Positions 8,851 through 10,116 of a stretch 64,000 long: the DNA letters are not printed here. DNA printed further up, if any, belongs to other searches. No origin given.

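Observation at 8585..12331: Flx-like module in inverted order and without HdrB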

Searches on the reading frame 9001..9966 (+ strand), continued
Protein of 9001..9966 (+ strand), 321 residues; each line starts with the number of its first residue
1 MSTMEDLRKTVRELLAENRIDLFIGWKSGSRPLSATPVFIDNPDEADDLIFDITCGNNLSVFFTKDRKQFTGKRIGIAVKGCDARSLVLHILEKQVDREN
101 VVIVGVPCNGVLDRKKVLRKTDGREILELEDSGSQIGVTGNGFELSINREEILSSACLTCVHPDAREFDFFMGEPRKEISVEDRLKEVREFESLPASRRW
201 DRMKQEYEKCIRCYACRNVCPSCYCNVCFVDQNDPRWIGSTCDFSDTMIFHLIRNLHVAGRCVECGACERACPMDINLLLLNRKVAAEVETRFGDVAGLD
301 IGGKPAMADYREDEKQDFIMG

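Call 33: find_encoding_contigs(protein=P0117, flank=10000, max_places=1)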
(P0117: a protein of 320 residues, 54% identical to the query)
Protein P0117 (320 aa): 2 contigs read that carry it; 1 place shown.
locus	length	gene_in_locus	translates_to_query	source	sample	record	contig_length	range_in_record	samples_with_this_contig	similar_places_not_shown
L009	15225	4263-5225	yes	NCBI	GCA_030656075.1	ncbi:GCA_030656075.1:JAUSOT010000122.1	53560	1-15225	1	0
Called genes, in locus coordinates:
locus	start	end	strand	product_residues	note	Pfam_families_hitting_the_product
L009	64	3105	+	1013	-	PF12831:FAD_oxidored (weak), PF13450:NAD_binding_8 (weak), PF07992:Pyr_redox_2, PF00070:Pyr_redox (weak), PF00890:FAD_binding_2, PF07992:Pyr_redox_2, PF13450:NAD_binding_8, PF12838:Fer4_7, +15 more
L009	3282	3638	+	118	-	PF02635:DsrE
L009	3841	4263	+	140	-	-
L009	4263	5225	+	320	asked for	PF13187:Fer4_9 (faint), PF13183:Fer4_8 (faint), PF12797:Fer4_2 (faint), PF00037:Fer4 (faint), PF13746:Fer4_18 (faint), PF13237:Fer4_10 (weak)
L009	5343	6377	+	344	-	PF13746:Fer4_18 (faint), PF13187:Fer4_9 (faint), PF14697:Fer4_21 (faint), PF12797:Fer4_2 (faint), PF12838:Fer4_7 (faint), PF13183:Fer4_8, PF17179:Fer4_22, PF00037:Fer4 (weak), +1 more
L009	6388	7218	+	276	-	PF00175:NAD_binding_1, PF10418:DHODB_Fe-S_bind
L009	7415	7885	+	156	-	PF13534:Fer4_17, PF13183:Fer4_8, PF13237:Fer4_10 (weak), PF13187:Fer4_9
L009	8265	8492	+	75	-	PF01206:TusA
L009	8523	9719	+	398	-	PF04143:Sulf_transp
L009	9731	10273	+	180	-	PF00581:Rhodanese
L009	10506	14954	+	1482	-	PF14691:Fer4_20, PF01266:DAO, PF07992:Pyr_redox_2, PF13450:NAD_binding_8, PF13738:Pyr_redox_3, PF00070:Pyr_redox, PF07992:Pyr_redox_2, PF12831:FAD_oxidored, +30 more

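Call 42: find_related_loci(query=A1, collection=genome_contigs, flank=10000)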
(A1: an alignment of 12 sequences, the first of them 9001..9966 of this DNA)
Query A1 (321 aa) in genome_contigs; peptide patterns used: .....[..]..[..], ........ (x = any residue, [..] = any of these).
599 stretches matched a pattern (row limit reached: there are more); 526 encode a relative of the query (tblastn E <= 1e-3); the best 80 are kept; 79 distinct loci.
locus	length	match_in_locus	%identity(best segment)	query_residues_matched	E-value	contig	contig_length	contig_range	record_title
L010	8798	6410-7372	74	1-321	5e-170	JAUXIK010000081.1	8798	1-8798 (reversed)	MAG: Candidatus Aegiribacteria sp. isolate CSMAG_2979 CSMAG_2979_k119_608672_length_8798_cov_8.0000, whole genome shotgu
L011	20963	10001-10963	70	1-321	5e-166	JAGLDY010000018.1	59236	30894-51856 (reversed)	MAG: Candidatus Sabulitectum sp. isolate SW_4_48 ROV167.bin.48.fa_18, whole genome shotgun sequence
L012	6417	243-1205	70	1-321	8e-167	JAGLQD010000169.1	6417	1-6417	MAG: Candidatus Sabulitectum sp. isolate RS_8_35 ROV157_8.bin.35.fa_169, whole genome shotgun sequence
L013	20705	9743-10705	69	1-321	1e-165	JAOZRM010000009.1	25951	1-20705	MAG: Candidatus Sabulitectum sp. isolate GMC6.concoct.312_sub GMC6_1135_length_25951_cov_8.133727, whole genome shotgun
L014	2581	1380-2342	70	1-321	6e-174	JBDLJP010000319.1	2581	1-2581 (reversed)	MAG: Candidatus Fermentibacteria bacterium isolate MAG102 MAG102_319, whole genome shotgun sequence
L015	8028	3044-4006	72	1-321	4e-163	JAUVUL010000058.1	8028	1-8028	MAG: Candidatus Aegiribacteria sp. isolate CSMAG_791 CSMAG_791_k141_202590_length_8028_cov_11.5628, whole genome shotgun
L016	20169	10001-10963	72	1-321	9e-168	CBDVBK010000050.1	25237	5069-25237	MAG TPA_asm: uncultured bacterium isolate SRR22302358_concoct_47 genome assembly, contig: ERZ25746585.480, whole genome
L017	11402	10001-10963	64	1-321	6e-150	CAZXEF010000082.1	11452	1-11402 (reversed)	MAG TPA_asm: uncultured bacterium isolate binchicken_co129_934 genome assembly, contig: NODE_17801_length_11452_cov_5.51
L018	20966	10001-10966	67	1-321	3e-144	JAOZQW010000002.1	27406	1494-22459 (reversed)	MAG: Candidatus Fermentibacteraceae bacterium isolate GMC6.concoct.106 GMC6_1008_length_27406_cov_6.899711, whole genome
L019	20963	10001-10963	62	1-321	1e-143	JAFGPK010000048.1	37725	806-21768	MAG: Candidatus Fermentibacteraceae bacterium isolate Zod_Metabat.684 k87_1832841, whole genome shotgun sequence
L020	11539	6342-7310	63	1-321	4e-143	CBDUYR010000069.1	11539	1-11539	MAG TPA_asm: uncultured bacterium isolate SRR21487739_maxbin2_12 genome assembly, contig: ERZ25074848.595, whole genome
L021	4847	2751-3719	63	1-321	1e-144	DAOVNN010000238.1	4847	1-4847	MAG TPA_asm: Candidatus Krumholzibacteriota bacterium isolate CSMAG_1498 CSMAG_1498_k141_2303042_length_4847_cov_13.0000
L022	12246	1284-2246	64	3-321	2e-141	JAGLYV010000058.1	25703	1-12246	MAG: Candidatus Krumholzibacteriia bacterium isolate RS_13_38 ZL320.bin.38.fa_58, whole genome shotgun sequence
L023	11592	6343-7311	62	1-321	2e-140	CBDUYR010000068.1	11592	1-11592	MAG TPA_asm: uncultured bacterium isolate SRR21487739_maxbin2_12 genome assembly, contig: ERZ25074848.585, whole genome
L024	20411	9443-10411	61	1-321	4e-137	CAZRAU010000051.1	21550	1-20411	MAG TPA_asm: uncultured bacterium isolate SRP185410_co2_431 genome assembly, contig: NODE_2837_length_21550_cov_5.830426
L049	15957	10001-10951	46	5-320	5e-104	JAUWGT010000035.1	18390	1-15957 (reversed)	MAG: Candidatus Stahlbacteria bacterium isolate CSMAG_2249 CSMAG_2249_k141_646438_length_18390_cov_10.0000, whole genome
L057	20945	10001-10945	44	1-320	2e-93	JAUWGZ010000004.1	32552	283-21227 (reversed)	MAG: Dehalococcoidia bacterium isolate CSMAG_2255 CSMAG_2255_k141_600334_length_32552_cov_11.9488, whole genome shotgun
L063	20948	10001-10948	46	1-319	4e-91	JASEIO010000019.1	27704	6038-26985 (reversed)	MAG: bacterium isolate Yes71-08 NODE_19_length_27704_cov_33.150458, whole genome shotgun sequence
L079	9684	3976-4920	40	4-320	8e-86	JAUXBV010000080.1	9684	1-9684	MAG: Fibrobacterota bacterium isolate CSMAG_2808 CSMAG_2808_k117_2425402_length_9684_cov_8.0000, whole genome shotgun se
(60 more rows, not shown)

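Call 74: search_protein_families(library=pfam, proteins=[L063:13467-14369:+, L079:7354-8316:+, L057:12888-14051:+, L006:13340-14467:+, L009:8265-8492:+, L009:3282-3638:+, L018:3-350:+, L049:5787-6149:-], max_evalue=0.001)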
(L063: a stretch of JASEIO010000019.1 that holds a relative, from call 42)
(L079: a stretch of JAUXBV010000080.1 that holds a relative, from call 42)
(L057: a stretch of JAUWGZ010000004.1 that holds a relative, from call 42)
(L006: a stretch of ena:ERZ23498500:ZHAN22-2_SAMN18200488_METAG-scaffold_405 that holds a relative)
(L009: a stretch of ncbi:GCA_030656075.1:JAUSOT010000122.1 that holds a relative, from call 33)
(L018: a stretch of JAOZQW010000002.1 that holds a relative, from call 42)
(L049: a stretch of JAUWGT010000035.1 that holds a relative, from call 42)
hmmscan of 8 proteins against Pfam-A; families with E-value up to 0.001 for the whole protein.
L063:13467-14369:+ (301 aa): 1 family
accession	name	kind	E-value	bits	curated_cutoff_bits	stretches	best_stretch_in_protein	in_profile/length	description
PF02754.22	CCG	-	8.8e-26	90.3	20.6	2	154-243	1-83/85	Cysteine-rich domain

L079:7354-8316:+ (321 aa): 1 family
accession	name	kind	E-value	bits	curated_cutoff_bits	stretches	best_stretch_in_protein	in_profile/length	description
PF02754.22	CCG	-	6.3e-25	87.5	20.6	2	28-110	2-85/85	Cysteine-rich domain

L057:12888-14051:+ (388 aa): 4 families
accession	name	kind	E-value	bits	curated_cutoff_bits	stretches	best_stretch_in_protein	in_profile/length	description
PF02754.22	CCG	-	1.3e-10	41.6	20.6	1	257-334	2-80/85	Cysteine-rich domain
PF13183.11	Fer4_8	-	4.7e-08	33.9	27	1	28-91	2-68/68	4Fe-4S dicluster domain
PF13534.11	Fer4_17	-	1.6e-06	29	22.2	1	31-92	2-61/61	4Fe-4S dicluster domain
PF12838.12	Fer4_7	-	9.7e-05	23.2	27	1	30-90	1-51/52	4Fe-4S dicluster domain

L006:13340-14467:+ (375 aa): 9 families
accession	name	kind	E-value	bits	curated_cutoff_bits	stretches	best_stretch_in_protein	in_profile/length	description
PF04432.18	FrhB_FdhB_C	-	3.5e-36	124.8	23.3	1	190-336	2-146/150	Coenzyme F420 hydrogenase/dehydrogenase, beta subunit C terminus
PF04422.18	FrhB_FdhB_N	-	1.5e-19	70.4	22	1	92-164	1-74/78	Coenzyme F420 hydrogenase/dehydrogenase, beta subunit N-term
PF14697.11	Fer4_21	-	1.2e-07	32.2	35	1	16-69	2-54/59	4Fe-4S dicluster domain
PF00037.32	Fer4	-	1.4e-06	28.3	21.1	1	50-68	2-20/24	4Fe-4S binding domain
PF12838.12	Fer4_7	-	3.4e-06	27.9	27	1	22-68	2-50/52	4Fe-4S dicluster domain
PF13484.11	Fer4_16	-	1.2e-05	26.4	30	0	56-79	2-27/66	4Fe-4S double cluster binding domain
PF13237.11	Fer4_10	-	1.3e-05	25.4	25.5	1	15-67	2-53/53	4Fe-4S dicluster domain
PF13187.11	Fer4_9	-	1.6e-05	25.2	27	1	22-69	2-50/52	4Fe-4S dicluster domain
PF12837.12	Fer4_6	-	0.00085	19.6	25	1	52-68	5-21/24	4Fe-4S binding domain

L009:8265-8492:+ (75 aa): 1 family
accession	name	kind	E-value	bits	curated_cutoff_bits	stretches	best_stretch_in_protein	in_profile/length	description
PF01206.22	TusA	-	8.8e-26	90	28.6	1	6-74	2-70/70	Sulfurtransferase TusA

L009:3282-3638:+ (118 aa): 1 family
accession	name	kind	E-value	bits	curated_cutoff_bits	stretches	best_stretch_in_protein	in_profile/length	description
PF02635.20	DsrE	-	1.9e-20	73.6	22.7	1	2-118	1-116/116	DsrE/DsrF-like family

L018:3-350:+ (116 aa): 1 family
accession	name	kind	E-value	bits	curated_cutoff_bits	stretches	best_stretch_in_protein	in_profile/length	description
PF01206.22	TusA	-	3.2e-15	56.2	28.6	1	47-110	2-64/70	Sulfurtransferase TusA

L049:5787-6149:- (121 aa): 2 families
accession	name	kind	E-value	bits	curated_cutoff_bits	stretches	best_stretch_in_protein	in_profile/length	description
PF13686.11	DrsE_2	-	2.6e-11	44.2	25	1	54-117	90-153/156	DsrE/DsrF/DrsH-like family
PF02635.20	DsrE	-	5.3e-07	30.3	22.7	1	7-113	2-108/116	DsrE/DsrF-like family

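Call 94: predict_structure(alignment_id=A3)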
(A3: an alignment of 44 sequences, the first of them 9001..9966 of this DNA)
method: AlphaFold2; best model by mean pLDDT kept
length: 321 residues; sequences in the alignment: 44
mean_pLDDT: 87.4   pTM: 0.86
mean pLDDT of the five models: 87.4, 86.4, 80.8, 80.0, 74.0
residues with pLDDT >= 90: 183; 70-90: 110; 50-70: 25; < 50: 3
segments of 3 or more residues with pLDDT < 50: 319-321
pLDDT, mean of each block of 10 residues (from residue 1): 91 98 95 92 96 88 83 94 93 91 94 93 94 94 96 92 93 89 87 95 93 86 68 59 84 81 90 90 87 84 78 57 34
secondary structure, 60 per line:
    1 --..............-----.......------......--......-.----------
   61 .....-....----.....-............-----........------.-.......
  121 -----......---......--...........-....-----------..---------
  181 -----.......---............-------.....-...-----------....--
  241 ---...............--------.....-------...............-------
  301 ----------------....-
elements in order: H3-16 E22-28 E35-40 H43-48 H61-65 H67-70 E75-79 H81-92 E101-105 H114-120 E126-131 E135-140 E143-148 H149-152 H155-158 H186-192 H196-207 H215-219 H235-238 H244-258 H267-271 H279-293 H317-320

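Call 96: fold_search(model_id=the predicted structure, library=pdb)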
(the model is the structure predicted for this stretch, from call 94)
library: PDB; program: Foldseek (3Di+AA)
matches with E <= 10: 303; with E <= 0.001: 20
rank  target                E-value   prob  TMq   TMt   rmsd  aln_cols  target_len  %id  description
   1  7bkb_E                1.3e-18  1.00  0.74  0.59   6.2       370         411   24  Formate dehydrogenase - heterodisulfide reductase - formylmethanofuran dehydrogenase complex from Methanospirillum hun (released 2021-09-29)
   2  8rvu_E                2.9e-16  1.00  0.72  0.61   6.3       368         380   19  CryoEM structure of the Elp-Hdr complex of Methanothermobacter marburgensis state 2 (composite structure) (released 2025-05-14)
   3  6qgr_B                1.5e-06  1.00  0.37  0.40   4.7       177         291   15  The F420-reducing [NiFe] hydrogenase complex from Methanosarcina barkeri at the Nia-S state (released 2019-10-23)
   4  6qii_B                2.6e-06  1.00  0.37  0.40   4.6       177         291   15  Xenon derivatization of the F420-reducing [NiFe] hydrogenase complex from Methanosarcina barkeri (released 2019-10-23)
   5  4ci0_C                3.1e-06  1.00  0.36  0.40   5.3       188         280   12  Electron cryo-microscopy of F420-reducing NiFe hydrogenase Frh (released 2014-02-26)
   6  9r52_B                3.2e-06  1.00  0.36  0.40   4.8       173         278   16  Dimeric state of the F420-reducing hydrogenase from Methanothermococcus thermolithotrophicus in crystalline form 2 (released 2025-10-22)
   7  9r51_B                5.7e-06  1.00  0.39  0.43   4.1       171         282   13  Dimeric state of the F420-reducing hydrogenase from Methanothermococcus thermolithotrophicus in crystalline form 1 (released 2025-10-22)
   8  5dqr_D                1.8e-05  1.00  0.36  0.29  15.9       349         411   13  The crystal structure of Arabidopsis 7-hydroxymethyl chlorophyll a reductase (HCAR) (released 2016-04-20)
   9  7npa_A                3.5e-05  1.00  0.36  0.20   5.4       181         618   15  Crystal structure of the Coenzyme F420-dependent sulfite reductase from Methanothermococcus thermolithotrophicus at 1. (released 2022-03-23)
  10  5dqr_E                5.5e-05  1.00  0.37  0.30  16.2       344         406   12  The crystal structure of Arabidopsis 7-hydroxymethyl chlorophyll a reductase (HCAR) (released 2016-04-20)
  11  8riu_B                5.8e-05  1.00  0.32  0.29   5.6       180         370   14  Crystal structure of the F420-reducing carbon monoxide dehydrogenase component from the ethanotroph Candidatus Ethanop (released 2024-10-02)
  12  7npa_D                6.5e-05  1.00  0.34  0.19   6.1       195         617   14  Crystal structure of the Coenzyme F420-dependent sulfite reductase from Methanothermococcus thermolithotrophicus at 1. (released 2022-03-23)
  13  5dqr_A                6.5e-05  1.00  0.34  0.27  14.7       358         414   12  The crystal structure of Arabidopsis 7-hydroxymethyl chlorophyll a reductase (HCAR) (released 2016-04-20)
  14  5dqr_B                6.9e-05  1.00  0.38  0.30  17.9       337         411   12  The crystal structure of Arabidopsis 7-hydroxymethyl chlorophyll a reductase (HCAR) (released 2016-04-20)
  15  5dqr_F                6.9e-05  1.00  0.34  0.28  14.8       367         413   12  The crystal structure of Arabidopsis 7-hydroxymethyl chlorophyll a reductase (HCAR) (released 2016-04-20)
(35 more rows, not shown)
